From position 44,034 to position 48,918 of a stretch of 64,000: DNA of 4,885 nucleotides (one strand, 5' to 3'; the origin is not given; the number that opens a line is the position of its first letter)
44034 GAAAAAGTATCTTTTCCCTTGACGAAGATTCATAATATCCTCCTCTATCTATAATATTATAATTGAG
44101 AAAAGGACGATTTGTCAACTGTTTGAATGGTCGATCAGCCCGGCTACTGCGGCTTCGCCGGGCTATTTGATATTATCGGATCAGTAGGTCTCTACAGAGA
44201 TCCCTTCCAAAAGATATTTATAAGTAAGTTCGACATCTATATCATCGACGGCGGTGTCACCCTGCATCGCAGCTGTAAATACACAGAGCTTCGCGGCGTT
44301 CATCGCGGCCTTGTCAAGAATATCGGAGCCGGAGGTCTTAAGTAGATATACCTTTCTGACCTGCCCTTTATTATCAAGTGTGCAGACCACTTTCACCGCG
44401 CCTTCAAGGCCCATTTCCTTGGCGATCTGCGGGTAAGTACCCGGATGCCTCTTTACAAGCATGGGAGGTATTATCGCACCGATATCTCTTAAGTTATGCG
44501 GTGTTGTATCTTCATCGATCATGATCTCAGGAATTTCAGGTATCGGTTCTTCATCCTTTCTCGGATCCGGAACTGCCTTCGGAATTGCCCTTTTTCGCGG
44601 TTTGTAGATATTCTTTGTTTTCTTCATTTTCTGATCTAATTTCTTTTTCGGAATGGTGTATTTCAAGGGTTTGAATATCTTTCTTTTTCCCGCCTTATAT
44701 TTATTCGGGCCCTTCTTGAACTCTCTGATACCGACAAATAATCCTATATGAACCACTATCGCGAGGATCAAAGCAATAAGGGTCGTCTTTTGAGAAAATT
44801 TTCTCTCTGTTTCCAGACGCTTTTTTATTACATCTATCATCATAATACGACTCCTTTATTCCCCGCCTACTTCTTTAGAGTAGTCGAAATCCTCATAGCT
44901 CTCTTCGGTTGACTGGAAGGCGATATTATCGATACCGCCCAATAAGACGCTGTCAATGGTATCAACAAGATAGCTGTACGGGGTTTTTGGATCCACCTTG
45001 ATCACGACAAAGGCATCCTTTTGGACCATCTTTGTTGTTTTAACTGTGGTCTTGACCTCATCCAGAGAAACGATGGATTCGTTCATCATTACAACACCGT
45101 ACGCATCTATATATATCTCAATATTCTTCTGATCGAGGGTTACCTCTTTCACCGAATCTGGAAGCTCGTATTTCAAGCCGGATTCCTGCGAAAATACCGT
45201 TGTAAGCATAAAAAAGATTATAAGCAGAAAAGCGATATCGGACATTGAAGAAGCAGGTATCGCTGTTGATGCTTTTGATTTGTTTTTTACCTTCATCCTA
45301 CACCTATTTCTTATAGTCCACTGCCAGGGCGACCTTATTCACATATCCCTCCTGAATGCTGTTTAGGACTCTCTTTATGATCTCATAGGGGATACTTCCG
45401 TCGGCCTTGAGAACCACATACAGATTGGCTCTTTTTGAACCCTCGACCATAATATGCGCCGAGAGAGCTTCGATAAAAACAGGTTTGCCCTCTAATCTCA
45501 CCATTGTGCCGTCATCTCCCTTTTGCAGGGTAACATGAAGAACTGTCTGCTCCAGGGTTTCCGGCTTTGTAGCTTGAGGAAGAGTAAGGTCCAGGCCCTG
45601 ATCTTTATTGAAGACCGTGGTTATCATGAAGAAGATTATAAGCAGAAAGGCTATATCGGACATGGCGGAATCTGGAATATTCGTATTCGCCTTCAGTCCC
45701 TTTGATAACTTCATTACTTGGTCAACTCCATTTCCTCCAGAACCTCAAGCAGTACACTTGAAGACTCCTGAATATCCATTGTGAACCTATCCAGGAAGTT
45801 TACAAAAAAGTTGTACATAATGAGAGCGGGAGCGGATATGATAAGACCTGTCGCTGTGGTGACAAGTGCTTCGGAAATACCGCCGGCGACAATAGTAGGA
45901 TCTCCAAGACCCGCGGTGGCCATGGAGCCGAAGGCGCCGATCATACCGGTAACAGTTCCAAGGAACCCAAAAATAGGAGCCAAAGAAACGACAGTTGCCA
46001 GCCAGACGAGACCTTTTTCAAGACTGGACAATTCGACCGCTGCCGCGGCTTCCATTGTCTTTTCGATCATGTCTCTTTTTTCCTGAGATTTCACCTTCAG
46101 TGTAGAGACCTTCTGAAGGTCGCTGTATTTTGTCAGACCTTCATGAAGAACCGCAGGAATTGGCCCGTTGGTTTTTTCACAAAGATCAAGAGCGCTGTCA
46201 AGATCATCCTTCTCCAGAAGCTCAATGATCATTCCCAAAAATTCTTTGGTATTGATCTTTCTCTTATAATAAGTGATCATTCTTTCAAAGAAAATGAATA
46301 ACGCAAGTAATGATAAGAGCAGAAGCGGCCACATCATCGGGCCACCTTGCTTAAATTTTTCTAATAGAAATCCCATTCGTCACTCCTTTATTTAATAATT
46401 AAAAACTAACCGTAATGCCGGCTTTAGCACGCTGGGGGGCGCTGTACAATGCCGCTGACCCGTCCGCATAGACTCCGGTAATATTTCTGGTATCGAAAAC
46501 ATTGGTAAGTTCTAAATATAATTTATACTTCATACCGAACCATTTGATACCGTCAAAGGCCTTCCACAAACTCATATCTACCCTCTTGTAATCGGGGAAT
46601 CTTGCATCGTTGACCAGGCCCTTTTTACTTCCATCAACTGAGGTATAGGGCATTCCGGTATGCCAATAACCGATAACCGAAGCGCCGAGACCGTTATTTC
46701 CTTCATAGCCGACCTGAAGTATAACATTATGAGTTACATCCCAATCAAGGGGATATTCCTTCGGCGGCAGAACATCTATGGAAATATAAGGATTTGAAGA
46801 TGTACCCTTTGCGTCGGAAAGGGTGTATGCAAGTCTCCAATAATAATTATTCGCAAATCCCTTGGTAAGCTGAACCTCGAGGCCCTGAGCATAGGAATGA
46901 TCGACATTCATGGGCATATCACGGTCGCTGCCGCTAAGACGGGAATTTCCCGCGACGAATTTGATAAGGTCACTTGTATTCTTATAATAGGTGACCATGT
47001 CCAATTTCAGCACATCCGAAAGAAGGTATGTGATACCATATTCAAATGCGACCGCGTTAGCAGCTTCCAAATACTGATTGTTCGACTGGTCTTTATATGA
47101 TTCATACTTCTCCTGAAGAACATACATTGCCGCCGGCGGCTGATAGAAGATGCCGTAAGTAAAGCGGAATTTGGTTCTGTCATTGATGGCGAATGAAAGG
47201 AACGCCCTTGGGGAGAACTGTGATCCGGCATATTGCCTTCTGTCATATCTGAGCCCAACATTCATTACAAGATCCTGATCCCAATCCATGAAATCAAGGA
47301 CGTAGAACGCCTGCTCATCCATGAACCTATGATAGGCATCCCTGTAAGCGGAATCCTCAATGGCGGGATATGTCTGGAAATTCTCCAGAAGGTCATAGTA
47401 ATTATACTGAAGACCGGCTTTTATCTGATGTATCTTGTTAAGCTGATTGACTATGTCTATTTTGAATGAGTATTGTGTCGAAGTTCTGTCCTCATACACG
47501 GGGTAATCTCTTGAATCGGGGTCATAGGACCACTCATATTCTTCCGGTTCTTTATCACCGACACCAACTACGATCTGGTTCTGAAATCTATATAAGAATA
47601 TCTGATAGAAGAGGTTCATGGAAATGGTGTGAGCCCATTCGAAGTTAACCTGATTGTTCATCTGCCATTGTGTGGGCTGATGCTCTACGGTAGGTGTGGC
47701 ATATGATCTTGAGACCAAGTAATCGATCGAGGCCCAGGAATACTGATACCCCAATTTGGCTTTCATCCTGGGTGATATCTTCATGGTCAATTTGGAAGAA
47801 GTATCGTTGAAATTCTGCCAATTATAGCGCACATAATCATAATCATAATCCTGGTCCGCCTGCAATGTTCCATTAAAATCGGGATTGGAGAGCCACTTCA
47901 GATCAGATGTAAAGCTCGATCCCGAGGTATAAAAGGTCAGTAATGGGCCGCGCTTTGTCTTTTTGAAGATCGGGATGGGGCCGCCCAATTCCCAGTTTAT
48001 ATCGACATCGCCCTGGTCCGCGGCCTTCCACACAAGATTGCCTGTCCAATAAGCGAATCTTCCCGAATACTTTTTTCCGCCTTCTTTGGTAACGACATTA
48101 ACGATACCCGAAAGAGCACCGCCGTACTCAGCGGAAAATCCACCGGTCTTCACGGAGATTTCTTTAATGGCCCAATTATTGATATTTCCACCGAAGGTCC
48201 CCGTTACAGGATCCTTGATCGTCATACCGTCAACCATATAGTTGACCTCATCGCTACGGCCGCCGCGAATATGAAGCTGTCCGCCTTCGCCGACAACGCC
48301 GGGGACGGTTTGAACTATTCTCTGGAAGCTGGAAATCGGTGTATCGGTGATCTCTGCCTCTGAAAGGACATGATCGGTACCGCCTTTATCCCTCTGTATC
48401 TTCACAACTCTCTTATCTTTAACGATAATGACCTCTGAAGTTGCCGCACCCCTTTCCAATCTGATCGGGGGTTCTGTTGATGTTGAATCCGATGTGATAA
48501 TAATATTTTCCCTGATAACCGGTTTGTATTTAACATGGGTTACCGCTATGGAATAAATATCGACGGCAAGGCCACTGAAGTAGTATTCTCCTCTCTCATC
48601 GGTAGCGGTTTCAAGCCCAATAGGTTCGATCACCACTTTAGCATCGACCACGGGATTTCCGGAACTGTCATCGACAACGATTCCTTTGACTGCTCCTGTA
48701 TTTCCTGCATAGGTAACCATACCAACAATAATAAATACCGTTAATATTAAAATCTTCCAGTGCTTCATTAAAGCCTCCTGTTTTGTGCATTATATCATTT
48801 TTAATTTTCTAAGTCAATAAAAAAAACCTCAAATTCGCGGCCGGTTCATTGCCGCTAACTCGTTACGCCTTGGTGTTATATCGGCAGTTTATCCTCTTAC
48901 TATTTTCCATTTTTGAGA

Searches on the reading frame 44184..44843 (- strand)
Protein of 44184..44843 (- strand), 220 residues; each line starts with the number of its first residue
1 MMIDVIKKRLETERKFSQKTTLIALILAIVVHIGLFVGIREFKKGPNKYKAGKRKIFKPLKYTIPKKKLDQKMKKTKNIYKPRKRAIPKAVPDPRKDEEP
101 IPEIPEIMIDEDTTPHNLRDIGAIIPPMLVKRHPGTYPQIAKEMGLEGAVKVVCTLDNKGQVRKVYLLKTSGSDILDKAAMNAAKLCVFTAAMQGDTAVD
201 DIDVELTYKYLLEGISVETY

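Call 70: search_protein_families(library=pfam, proteins=[window:44184-44843:-], max_evalue=0.001)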
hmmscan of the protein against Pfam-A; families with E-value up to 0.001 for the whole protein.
window:44184-44843:- (220 aa): 1 family
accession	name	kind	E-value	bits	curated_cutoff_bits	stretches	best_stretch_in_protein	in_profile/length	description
PF03544.19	TonB_C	-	7.5e-16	58.8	24.6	1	136-207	4-74/79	Gram-negative bacterial TonB protein C-terminal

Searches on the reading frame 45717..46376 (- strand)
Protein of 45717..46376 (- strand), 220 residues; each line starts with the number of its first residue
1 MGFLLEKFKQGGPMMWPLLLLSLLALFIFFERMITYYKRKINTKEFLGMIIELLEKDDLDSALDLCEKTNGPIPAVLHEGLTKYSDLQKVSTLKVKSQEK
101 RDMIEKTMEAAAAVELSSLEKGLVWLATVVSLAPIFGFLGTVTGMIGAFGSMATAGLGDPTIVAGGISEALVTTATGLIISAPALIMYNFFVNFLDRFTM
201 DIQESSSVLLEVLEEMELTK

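Call 70: search_protein_families(library=pfam, proteins=[window:45717-46376:-], max_evalue=0.001)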
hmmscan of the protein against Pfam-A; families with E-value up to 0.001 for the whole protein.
window:45717-46376:- (220 aa): 1 family
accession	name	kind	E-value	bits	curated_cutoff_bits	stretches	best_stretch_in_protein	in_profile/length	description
PF01618.21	MotA_ExbB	-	1e-31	109.7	22.9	1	87-203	18-126/127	MotA/TolQ/ExbB proton channel family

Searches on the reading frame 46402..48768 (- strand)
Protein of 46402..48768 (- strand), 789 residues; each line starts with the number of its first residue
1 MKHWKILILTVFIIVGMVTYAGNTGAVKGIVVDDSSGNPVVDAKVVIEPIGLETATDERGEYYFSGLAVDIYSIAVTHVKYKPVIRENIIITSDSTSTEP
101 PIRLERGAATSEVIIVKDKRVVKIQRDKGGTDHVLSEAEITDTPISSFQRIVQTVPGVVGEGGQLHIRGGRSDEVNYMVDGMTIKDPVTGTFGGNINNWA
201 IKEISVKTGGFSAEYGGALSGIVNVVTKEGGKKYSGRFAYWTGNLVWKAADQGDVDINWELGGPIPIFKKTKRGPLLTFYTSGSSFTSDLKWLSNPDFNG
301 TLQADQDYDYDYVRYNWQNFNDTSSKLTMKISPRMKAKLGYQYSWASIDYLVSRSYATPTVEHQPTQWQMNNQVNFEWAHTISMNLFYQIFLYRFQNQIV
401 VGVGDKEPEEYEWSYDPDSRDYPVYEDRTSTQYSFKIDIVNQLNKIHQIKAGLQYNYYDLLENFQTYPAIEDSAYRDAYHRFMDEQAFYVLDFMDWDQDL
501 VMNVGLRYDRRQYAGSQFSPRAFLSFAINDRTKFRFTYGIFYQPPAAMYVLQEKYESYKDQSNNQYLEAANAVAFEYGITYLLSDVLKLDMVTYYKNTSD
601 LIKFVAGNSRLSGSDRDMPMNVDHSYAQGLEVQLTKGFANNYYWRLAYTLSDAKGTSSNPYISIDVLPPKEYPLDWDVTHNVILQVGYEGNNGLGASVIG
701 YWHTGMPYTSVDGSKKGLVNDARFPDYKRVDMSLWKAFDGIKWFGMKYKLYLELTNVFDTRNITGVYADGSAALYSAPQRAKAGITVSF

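Call 18: search_protein_families(library=pfam, proteins=[window:46402-48768:-], max_evalue=0.01)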
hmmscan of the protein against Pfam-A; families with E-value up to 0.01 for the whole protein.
window:46402-48768:- (789 aa): 3 families
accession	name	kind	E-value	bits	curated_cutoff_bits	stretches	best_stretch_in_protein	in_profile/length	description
PF07715.20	Plug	-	1.1e-12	48.8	23.9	1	129-221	6-106/107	TonB-dependent Receptor Plug Domain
PF13620.12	CarboxypepD_reg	-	3.1e-12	47.1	32.3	1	27-98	2-76/82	Carboxypeptidase regulatory-like domain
PF13715.12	CarbopepD_reg_2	-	7.7e-09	35.9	32.2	1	27-105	1-77/88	CarboxypepD_reg-like domain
